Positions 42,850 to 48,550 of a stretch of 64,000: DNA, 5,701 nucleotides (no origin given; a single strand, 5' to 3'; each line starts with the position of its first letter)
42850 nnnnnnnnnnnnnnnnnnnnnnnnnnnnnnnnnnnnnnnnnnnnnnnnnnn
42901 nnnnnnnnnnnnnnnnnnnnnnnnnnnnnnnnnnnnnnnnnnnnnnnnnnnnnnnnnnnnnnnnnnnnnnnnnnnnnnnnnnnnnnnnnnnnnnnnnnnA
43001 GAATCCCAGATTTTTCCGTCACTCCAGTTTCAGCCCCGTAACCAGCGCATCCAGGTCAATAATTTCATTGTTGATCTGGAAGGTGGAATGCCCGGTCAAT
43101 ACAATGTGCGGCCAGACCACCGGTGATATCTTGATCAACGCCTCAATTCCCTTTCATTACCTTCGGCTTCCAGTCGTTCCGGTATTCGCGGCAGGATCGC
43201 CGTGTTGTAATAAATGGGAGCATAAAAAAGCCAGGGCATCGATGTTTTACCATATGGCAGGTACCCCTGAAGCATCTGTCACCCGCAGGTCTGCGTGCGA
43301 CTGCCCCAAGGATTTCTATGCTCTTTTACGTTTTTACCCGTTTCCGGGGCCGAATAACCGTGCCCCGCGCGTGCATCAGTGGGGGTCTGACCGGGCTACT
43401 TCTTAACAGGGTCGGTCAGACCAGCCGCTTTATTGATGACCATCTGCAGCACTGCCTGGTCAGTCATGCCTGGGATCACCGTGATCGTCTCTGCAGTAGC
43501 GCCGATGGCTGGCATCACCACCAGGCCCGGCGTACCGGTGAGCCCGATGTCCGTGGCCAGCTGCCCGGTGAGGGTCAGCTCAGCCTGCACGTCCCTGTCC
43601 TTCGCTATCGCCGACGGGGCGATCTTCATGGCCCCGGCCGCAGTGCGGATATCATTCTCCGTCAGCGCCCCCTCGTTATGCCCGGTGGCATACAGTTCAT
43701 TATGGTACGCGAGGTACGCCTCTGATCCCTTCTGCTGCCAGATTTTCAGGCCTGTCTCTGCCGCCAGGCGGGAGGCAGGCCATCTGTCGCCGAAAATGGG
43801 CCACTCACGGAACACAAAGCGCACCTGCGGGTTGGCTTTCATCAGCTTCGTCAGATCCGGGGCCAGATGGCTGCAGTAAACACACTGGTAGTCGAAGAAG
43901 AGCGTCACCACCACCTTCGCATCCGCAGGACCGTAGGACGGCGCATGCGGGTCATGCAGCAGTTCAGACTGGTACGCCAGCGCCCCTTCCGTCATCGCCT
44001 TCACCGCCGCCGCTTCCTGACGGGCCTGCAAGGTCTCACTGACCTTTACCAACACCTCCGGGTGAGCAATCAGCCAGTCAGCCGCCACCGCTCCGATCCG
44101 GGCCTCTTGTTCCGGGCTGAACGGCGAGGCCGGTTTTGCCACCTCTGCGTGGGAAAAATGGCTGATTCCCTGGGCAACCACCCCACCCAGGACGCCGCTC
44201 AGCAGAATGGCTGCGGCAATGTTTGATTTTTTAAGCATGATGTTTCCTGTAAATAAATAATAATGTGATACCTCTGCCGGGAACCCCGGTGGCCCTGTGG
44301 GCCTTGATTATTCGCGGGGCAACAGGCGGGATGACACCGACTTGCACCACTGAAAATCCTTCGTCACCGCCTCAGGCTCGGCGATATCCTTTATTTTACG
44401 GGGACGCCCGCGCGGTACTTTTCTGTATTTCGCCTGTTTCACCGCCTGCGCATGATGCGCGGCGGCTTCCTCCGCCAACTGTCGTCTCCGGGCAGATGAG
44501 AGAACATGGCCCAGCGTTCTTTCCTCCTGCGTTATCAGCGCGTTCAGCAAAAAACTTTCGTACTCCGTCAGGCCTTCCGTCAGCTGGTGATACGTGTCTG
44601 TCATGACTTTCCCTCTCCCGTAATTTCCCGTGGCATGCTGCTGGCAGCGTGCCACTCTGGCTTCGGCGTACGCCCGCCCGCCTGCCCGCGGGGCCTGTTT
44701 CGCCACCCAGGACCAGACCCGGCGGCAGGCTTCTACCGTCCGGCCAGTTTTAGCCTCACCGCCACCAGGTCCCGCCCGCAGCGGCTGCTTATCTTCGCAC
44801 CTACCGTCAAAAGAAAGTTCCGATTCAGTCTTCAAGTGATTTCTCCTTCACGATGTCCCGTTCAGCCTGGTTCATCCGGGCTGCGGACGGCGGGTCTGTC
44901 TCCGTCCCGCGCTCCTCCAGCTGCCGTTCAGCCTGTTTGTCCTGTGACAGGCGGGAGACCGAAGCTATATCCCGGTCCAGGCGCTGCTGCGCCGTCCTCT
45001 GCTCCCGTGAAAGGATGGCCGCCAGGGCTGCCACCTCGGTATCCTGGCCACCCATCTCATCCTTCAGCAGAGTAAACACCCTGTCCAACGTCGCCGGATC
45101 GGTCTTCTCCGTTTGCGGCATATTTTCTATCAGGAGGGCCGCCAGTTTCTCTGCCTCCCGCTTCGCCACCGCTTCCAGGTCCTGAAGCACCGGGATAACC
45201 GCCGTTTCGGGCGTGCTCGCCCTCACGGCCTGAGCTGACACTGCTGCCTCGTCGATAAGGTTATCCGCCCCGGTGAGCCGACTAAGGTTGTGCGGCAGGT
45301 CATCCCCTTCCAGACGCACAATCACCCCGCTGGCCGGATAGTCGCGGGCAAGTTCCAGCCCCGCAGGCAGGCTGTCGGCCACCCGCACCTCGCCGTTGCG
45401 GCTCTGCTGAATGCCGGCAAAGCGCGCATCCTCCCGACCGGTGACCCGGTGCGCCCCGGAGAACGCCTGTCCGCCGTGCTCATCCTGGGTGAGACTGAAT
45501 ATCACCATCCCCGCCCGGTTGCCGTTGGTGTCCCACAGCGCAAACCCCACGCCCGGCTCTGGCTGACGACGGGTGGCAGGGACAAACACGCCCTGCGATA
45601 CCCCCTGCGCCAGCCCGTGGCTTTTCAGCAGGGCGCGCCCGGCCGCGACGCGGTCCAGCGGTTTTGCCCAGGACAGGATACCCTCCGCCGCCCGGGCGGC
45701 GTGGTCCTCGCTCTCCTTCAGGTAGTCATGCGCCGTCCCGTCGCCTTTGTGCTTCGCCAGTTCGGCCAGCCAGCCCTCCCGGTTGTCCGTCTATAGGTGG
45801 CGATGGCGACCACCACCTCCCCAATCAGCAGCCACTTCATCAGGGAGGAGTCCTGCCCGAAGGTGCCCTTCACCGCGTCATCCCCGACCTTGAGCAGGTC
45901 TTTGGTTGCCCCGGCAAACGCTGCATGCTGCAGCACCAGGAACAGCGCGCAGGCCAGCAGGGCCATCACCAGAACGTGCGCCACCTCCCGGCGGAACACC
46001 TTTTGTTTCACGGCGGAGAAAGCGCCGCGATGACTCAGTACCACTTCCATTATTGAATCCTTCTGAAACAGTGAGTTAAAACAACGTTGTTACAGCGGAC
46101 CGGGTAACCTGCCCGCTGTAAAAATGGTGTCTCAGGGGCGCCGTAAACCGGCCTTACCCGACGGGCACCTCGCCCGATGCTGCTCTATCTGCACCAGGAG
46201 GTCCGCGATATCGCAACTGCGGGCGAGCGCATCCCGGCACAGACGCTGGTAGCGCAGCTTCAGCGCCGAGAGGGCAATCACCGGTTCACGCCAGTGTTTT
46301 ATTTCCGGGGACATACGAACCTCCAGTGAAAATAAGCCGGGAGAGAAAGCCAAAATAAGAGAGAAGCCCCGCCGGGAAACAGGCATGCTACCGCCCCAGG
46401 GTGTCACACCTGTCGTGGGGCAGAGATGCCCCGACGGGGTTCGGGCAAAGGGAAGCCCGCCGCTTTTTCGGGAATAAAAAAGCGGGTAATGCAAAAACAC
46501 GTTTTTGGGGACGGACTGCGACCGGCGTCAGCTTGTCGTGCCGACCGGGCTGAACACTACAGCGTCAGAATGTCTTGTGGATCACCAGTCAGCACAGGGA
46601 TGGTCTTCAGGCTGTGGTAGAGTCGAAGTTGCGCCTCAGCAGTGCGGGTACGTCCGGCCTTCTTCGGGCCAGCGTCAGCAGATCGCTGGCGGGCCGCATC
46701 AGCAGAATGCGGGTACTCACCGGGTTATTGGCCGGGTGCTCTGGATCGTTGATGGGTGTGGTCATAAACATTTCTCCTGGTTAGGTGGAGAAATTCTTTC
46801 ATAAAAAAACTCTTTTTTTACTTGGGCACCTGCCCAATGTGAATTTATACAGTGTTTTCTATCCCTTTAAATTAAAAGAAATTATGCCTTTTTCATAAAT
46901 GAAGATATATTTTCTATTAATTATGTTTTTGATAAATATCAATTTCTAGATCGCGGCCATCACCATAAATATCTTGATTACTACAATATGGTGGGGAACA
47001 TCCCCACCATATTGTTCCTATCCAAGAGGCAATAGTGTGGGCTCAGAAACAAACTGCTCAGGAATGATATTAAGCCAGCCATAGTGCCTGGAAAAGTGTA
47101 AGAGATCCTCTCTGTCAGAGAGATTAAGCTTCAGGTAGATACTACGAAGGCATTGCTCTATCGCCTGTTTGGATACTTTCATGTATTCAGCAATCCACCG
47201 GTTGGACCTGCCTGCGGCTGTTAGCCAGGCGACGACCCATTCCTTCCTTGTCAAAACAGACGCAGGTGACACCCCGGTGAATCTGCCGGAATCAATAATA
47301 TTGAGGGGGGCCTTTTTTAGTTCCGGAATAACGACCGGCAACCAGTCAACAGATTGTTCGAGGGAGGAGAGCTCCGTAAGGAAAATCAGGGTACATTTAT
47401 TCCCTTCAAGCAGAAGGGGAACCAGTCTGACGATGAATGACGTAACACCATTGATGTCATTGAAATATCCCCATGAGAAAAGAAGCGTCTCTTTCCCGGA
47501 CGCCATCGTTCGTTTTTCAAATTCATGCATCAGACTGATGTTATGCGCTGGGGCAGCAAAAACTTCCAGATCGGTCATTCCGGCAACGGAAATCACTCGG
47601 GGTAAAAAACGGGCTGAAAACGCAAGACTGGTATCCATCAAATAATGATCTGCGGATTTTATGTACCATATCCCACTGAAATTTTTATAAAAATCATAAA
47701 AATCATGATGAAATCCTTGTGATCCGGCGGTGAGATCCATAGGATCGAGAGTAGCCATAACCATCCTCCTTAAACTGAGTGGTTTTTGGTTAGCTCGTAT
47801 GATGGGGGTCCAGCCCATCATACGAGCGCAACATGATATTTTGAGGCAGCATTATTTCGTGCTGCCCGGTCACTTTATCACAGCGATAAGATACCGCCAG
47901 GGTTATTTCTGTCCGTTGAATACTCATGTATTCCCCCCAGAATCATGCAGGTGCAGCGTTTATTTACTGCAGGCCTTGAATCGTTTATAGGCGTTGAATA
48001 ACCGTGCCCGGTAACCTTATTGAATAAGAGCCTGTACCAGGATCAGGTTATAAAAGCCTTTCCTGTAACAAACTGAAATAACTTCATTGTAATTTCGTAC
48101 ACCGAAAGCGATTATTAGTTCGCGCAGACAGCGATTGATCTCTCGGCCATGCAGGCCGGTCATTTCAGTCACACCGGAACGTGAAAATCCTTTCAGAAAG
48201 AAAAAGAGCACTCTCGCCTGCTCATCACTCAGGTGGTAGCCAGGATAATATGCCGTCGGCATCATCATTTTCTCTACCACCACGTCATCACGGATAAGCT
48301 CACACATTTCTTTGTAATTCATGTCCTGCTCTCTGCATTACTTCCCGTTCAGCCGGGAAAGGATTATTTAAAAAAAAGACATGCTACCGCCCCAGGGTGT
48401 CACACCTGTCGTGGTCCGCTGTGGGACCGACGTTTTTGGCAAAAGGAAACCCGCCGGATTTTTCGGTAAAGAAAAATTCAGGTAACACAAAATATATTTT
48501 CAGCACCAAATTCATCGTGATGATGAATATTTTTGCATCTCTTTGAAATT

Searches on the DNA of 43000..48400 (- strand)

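Call 23: search_dna_similar(query=window:43000-48400:-, collection=plasmids, mode=near, max_rows=25)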
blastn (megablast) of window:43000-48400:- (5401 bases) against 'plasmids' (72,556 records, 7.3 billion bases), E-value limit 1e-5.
Records with a match: 9; places in all: 9; records where one place covers at least 80% of the query: 0.
Best place of each record, by identity: 80-90% 9.
By first word of the organism name: Serratia 6; Raoultella 1; Xenorhabdus 1; Enterobacter 1.
By predicted mobility (MOB-suite, as given by PLSDB): conjugative 4; mobilizable 4; non-mobilizable 1.
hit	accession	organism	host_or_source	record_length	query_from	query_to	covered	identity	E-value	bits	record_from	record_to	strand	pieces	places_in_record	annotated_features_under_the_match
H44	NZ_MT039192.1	Serratia proteamaculans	-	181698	5189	5388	4%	83.1%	6e-42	182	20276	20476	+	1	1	none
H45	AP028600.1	Serratia marcescens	-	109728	5189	5388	4%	83.1%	6e-42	182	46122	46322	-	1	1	hypothetical protein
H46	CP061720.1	Raoultella ornithinolytica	whole organism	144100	5189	5388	4%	82.6%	3e-40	176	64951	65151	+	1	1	record has no annotation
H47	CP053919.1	Serratia marcescens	insect,cell culture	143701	5189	5388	4%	82.6%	3e-40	176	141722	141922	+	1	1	record has no annotation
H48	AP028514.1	Serratia marcescens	-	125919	5189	5388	4%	82.6%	3e-40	176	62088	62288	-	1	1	hypothetical protein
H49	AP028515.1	Serratia marcescens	-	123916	5189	5388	4%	82.6%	3e-40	176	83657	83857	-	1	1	hypothetical protein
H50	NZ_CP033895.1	Serratia liquefaciens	Stachytarpheta glabra,Flower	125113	5189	5388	4%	82.1%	1e-38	171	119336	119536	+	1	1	Tn3 family transposase | umuD: translesion error-prone DNA polymerase V autoproteolytic subunit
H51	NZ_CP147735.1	Xenorhabdus sp. TH1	Steinernema sp. a AB-2023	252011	5226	5388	3%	82.3%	1e-29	141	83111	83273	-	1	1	none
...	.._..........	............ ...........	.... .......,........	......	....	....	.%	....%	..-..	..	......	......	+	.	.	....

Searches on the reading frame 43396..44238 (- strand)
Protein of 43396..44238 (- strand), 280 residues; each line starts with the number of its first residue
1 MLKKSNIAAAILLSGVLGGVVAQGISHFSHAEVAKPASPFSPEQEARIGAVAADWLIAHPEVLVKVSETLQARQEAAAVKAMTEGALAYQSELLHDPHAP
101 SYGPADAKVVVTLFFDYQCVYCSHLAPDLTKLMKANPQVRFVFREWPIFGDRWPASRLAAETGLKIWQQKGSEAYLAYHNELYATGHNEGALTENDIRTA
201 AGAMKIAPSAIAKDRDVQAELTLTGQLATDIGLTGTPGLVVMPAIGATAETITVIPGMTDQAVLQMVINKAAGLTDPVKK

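Call 24: search_protein_families(library=pfam, proteins=[window:43396-44238:-], max_evalue=0.01)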
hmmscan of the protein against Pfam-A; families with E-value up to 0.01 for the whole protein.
window:43396-44238:- (280 aa): 4 families
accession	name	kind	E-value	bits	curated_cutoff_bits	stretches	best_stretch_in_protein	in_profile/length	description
PF01323.26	DSBA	-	8.4e-11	42.4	25.6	1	111-245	2-173/191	DSBA-like thioredoxin domain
PF18312.6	ScsC_N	-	2.2e-10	40.5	25.8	1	44-77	1-34/34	Copper resistance protein ScsC N-terminal domain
PF13462.12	Thioredoxin_4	-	2.5e-09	38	23.2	1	99-241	5-145/165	Thioredoxin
PF13098.12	Thioredoxin_2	-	0.00061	20.5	27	0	107-264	5-100/104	Thioredoxin-like domain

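Call 69: search_protein_families(library=ncbifam, proteins=[window:43396-44238:-], max_evalue=0.001)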
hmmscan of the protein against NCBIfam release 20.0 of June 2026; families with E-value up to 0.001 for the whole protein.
window:43396-44238:- (280 aa): 1 family
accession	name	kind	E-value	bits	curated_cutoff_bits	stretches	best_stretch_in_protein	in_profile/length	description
NF008657.0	PRK11657.1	equivalog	6.2e-05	22.3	124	0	101-125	111-135/251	thiol:disulfide interchange protein DsbG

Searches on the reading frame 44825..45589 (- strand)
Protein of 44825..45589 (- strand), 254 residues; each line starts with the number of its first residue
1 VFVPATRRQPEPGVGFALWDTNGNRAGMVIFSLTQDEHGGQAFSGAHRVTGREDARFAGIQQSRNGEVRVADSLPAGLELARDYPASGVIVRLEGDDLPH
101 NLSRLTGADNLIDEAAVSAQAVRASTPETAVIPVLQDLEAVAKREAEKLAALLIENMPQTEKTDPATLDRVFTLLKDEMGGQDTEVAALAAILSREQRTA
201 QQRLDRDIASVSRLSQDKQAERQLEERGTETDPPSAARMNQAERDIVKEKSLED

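Call 24: search_protein_families(library=pfam, proteins=[window:44825-45589:-], max_evalue=0.01)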
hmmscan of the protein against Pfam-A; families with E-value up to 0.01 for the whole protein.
window:44825-45589:- (254 aa): 1 family
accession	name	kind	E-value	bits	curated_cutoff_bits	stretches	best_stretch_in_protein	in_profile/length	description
PF07057.17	TraI_C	-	2.3e-21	76.7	27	1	2-107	49-153/154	DNA helicase TraI, C-terminal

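Call 25: search_dna_similar(query=window:44825-45589:-, collection=plasmids, mode=protein, max_rows=15)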
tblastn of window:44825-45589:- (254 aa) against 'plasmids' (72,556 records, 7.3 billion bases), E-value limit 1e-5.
The search stops at 5000 records and this limit was reached: more records match than are counted here, and every count below describes the 5000 best-scoring records only.
Records with a match: at least 5000; places in all: 5057; records where one place covers at least 80% of the query: 10.
Best place of each record, by identity: <60% 5000.
By first word of the organism name: Klebsiella 2363; Escherichia 2221; Salmonella 150; Shigella 105; Raoultella 44; Enterobacter 36; Serratia 30; Citrobacter 24; Erwinia 6; Yersinia 4; and 8 more.
By predicted mobility (MOB-suite, as given by PLSDB): conjugative 4784; mobilizable 131; non-mobilizable 85.
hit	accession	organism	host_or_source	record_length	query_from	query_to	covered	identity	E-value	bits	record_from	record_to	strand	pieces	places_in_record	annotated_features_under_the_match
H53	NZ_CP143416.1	Pantoea agglomerans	Phaseolus vulgaris,cell ...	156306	1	254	100%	46.1%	1e-48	178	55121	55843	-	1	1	traI: conjugative transfer relaxase/helicase TraI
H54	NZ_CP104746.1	Erwinia pyrifoliae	apple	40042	1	254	100%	45.7%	1e-47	176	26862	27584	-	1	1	traI: conjugative transfer relaxase/helicase TraI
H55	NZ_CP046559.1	Pantoea stewartii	Zea mays var. Rugosa (Sweet corn),whole ...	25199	1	254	100%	45.3%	2e-46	172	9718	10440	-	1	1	conjugative transfer relaxase/helicase TraI domain-containing protein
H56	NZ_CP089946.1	Erwinia tracheiphila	Cucumis sativus,cell culture,Infected ...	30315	1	254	100%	45.3%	7e-46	170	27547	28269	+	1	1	traI: conjugative transfer relaxase/helicase TraI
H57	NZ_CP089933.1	Erwinia tracheiphila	Cucurbita moschata,cell ...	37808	1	254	100%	45.3%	7e-46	170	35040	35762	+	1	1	conjugative transfer relaxase/helicase TraI domain-containing protein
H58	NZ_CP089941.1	Erwinia tracheiphila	Cucurbita pepo ssp. texana,cell ...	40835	1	254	100%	45.3%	7e-46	170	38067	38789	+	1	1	conjugative transfer relaxase/helicase TraI domain-containing protein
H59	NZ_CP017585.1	Pantoea stewartii subsp. stewartii DC283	Zea mays,Strain was received from ...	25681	1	254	100%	45.1%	2e-46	172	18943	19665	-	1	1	conjugative transfer relaxase/helicase TraI domain-containing protein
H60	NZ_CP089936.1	Erwinia tracheiphila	Cucumis melo,cell culture,Infected ...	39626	1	254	100%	45.1%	2e-45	169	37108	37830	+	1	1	traI: conjugative transfer relaxase/helicase TraI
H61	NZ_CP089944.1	Erwinia tracheiphila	Cucumis sativus,cell culture,Infected ...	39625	1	254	100%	45.1%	2e-45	169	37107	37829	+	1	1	traI: conjugative transfer relaxase/helicase TraI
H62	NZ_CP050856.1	Serratia symbiotica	-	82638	1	254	100%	43.3%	2e-44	166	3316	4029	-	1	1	conjugative transfer relaxase/helicase TraI domain-containing protein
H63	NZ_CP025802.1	Yersinia ruckeri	-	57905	2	137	54%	43.1%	9e-24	107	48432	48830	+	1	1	traI: conjugative transfer relaxase/helicase TraI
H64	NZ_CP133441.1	Yersinia ruckeri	Ictalurus furcatus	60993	2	137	54%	43.1%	9e-24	107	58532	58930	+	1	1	traI: conjugative transfer relaxase/helicase TraI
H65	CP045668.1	Enterobacteriaceae bacterium Kacie_13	Bacteria culture,Stream water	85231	2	135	53%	43.0%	9e-26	112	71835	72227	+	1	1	traI: conjugative transfer relaxase/helicase TraI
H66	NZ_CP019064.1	Rahnella sikkimica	bacteria,soil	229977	2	134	52%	42.5%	2e-23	106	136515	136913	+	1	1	traI: conjugative transfer relaxase/helicase TraI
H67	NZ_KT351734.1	Pectobacterium carotovorum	Delia radicum intestine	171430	2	135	53%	41.5%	2e-23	106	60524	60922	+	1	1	traI: conjugative transfer relaxase/helicase TraI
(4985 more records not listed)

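Call 69: search_protein_families(library=ncbifam, proteins=[window:44825-45589:-], max_evalue=0.001)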
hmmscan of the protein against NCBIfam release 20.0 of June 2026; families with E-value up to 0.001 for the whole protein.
window:44825-45589:- (254 aa): 2 families
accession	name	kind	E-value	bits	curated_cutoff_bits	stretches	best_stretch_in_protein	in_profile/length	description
NF010263.0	PRK13709.1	equivalog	6.3e-33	113.2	2212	1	2-226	1511-1725/1752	conjugative transfer relaxase/helicase TraI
NF011300.0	PRK14712.1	equivalog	9.1e-23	79.5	2486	1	2-216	1382-1598/1623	conjugative transfer relaxase/helicase TraI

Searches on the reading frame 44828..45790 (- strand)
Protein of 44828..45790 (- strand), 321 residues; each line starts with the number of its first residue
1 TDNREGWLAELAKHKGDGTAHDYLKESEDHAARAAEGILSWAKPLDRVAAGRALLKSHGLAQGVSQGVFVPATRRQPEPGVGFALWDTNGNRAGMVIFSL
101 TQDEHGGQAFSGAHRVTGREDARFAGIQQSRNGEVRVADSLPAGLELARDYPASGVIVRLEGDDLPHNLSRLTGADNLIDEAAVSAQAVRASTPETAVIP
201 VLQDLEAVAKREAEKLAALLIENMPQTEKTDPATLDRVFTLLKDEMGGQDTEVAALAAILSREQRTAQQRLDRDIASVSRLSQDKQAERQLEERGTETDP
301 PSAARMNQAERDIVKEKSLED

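Call 72: find_homologous_proteins(query=window:44828-45790:-, max_evalue=1e-20)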
Query window:44828-45790:- (321 aa): 6 proteins with E <= 1e-20 among 8000 candidates.
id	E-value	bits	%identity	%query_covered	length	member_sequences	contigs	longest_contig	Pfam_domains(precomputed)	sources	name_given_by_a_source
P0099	8.1e-194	661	100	97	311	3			PF07057.18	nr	nr:conjugative transfer relaxase/helicase TraI domain-containing protein [Cedecea neteri]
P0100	9.0e-163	559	83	100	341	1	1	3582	PF07057.18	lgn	-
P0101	1.5e-155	535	81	100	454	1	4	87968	PF07057.18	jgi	jgi:hypothetical protein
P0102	2.8e-145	501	100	75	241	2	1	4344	PF07057.18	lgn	-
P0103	6.2e-81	290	50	100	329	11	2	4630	PF07057.18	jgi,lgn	-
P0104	2.6e-60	222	44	92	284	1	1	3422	PF07057.18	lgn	-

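Call 73: find_encoding_contigs(protein=P0101, flank=10000, max_places=3)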
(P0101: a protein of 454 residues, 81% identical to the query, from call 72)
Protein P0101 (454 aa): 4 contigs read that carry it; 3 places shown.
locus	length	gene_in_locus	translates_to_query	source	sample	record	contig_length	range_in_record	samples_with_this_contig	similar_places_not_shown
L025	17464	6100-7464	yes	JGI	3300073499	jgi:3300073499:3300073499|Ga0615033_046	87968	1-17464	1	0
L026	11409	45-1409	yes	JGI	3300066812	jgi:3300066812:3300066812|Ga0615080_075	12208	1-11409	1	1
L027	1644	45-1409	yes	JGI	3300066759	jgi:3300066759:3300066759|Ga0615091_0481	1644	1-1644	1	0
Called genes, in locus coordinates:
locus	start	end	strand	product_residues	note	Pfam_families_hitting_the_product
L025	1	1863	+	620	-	?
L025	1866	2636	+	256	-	PF05857:TraX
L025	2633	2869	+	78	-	-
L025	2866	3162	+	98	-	PF11656:DUF3811 (weak)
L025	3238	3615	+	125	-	PF18312:ScsC_N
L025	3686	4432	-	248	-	PF01695:IstB_IS21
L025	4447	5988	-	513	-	PF00665:rve, PF22483:Mu-transpos_C_2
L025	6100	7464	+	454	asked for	PF07057:TraI_C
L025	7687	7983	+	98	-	-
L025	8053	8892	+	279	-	PF18312:ScsC_N, PF13462:Thioredoxin_4, PF13098:Thioredoxin_2 (weak), PF01323:DSBA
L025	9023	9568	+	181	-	PF13091:PLDc_2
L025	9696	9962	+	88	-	PF10723:RepB-RCR_reg, PF07878:RHH_5 (faint)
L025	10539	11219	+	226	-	PF02387:IncFII_repA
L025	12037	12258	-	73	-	-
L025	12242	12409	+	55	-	-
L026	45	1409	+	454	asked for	PF07057:TraI_C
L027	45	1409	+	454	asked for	PF07057:TraI_C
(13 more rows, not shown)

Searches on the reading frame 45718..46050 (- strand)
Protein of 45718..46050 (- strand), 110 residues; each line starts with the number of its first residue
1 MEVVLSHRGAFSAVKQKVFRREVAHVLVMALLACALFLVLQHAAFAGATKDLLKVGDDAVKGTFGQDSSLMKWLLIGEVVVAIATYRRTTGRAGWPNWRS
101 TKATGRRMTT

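Call 24: search_protein_families(library=pfam, proteins=[window:45718-46050:-], max_evalue=0.01)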
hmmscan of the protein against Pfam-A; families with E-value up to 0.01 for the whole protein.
window:45718-46050:- (110 aa): 1 family
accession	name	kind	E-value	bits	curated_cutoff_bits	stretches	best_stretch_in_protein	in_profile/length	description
PF05513.17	TraA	-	1.6e-12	47.9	22.6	1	1-89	1-95/118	TraA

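Call 69: search_protein_families(library=ncbifam, proteins=[window:45718-46050:-], max_evalue=0.001)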
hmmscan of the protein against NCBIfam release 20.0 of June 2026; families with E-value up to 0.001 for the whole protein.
window:45718-46050:- (110 aa): 2 families
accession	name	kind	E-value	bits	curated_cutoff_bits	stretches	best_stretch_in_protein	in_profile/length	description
NF010294.0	PRK13734.1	subfamily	1.3e-14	54.3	150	1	1-89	1-95/120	F-type conjugative transfer system pilin TraA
TIGR02758.1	TraA_TIGR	equivalog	1.4e-12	47.6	76.55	1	25-89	7-73/98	type IV conjugative transfer system pilin TraA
